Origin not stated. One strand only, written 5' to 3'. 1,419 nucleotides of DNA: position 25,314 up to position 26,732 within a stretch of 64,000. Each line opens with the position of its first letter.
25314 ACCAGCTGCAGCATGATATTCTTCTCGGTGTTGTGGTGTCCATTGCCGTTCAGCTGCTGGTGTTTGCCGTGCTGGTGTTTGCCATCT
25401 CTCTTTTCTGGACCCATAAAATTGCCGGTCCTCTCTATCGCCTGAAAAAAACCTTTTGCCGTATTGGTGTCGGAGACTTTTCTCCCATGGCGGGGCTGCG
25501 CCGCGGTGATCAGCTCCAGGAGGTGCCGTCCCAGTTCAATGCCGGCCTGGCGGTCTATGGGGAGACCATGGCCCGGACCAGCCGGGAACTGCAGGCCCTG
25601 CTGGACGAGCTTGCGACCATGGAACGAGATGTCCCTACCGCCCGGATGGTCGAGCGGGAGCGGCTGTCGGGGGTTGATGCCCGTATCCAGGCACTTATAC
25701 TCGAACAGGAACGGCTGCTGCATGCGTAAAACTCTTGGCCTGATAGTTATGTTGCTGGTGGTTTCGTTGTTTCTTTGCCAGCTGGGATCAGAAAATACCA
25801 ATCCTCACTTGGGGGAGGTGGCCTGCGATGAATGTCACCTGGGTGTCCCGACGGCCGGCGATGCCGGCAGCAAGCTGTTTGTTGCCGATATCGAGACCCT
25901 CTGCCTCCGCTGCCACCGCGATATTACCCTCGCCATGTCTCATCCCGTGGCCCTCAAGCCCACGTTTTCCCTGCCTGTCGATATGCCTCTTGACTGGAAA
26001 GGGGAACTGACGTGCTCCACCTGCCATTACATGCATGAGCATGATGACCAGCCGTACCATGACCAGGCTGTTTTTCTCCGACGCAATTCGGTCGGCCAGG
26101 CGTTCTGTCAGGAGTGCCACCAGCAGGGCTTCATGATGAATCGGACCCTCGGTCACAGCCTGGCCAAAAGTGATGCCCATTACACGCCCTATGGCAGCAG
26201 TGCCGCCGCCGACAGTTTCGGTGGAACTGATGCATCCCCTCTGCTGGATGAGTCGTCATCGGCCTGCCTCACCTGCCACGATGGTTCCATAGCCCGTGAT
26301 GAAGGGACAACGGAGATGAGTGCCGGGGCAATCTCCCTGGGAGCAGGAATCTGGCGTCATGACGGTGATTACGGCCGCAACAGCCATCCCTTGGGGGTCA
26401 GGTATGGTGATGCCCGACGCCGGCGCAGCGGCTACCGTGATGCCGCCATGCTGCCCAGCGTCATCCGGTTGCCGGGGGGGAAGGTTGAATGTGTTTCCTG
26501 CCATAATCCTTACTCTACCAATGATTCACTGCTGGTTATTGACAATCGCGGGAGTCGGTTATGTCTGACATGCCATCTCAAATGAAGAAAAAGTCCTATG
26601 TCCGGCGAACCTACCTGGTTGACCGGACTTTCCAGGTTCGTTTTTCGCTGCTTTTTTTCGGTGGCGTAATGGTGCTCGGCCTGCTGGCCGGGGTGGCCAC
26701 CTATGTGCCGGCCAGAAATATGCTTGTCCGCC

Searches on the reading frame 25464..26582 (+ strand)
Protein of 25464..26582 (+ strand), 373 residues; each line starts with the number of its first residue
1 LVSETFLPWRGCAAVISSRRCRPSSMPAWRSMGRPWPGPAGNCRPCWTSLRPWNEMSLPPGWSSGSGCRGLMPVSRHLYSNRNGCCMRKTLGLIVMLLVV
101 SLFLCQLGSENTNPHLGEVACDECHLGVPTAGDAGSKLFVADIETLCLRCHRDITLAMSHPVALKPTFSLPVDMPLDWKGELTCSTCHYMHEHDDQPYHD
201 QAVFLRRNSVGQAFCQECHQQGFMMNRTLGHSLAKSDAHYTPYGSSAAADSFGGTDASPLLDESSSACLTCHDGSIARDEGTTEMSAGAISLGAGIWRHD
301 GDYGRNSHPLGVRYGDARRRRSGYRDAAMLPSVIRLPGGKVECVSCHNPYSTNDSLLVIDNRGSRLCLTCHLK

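Call 17: search_protein_families(library=pfam, proteins=[window:25464-26582:+], max_evalue=0.001)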
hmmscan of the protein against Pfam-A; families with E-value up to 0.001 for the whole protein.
window:25464-26582:+ (373 aa): 3 families
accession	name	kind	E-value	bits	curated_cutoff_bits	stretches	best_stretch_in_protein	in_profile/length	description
PF09699.15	Paired_CXXCH_1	-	2.7e-14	53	20.6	1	342-371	8-36/41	Doubled CXXCH motif (Paired_CXXCH_1)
PF14522.11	Cytochrome_C7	-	5.1e-10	39.5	24.8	0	115-188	8-66/67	Cytochrome c7 and related cytochrome c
PF14537.11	Cytochrom_c3_2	-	5.3e-08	33.6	25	0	118-220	6-79/79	Cytochrome c3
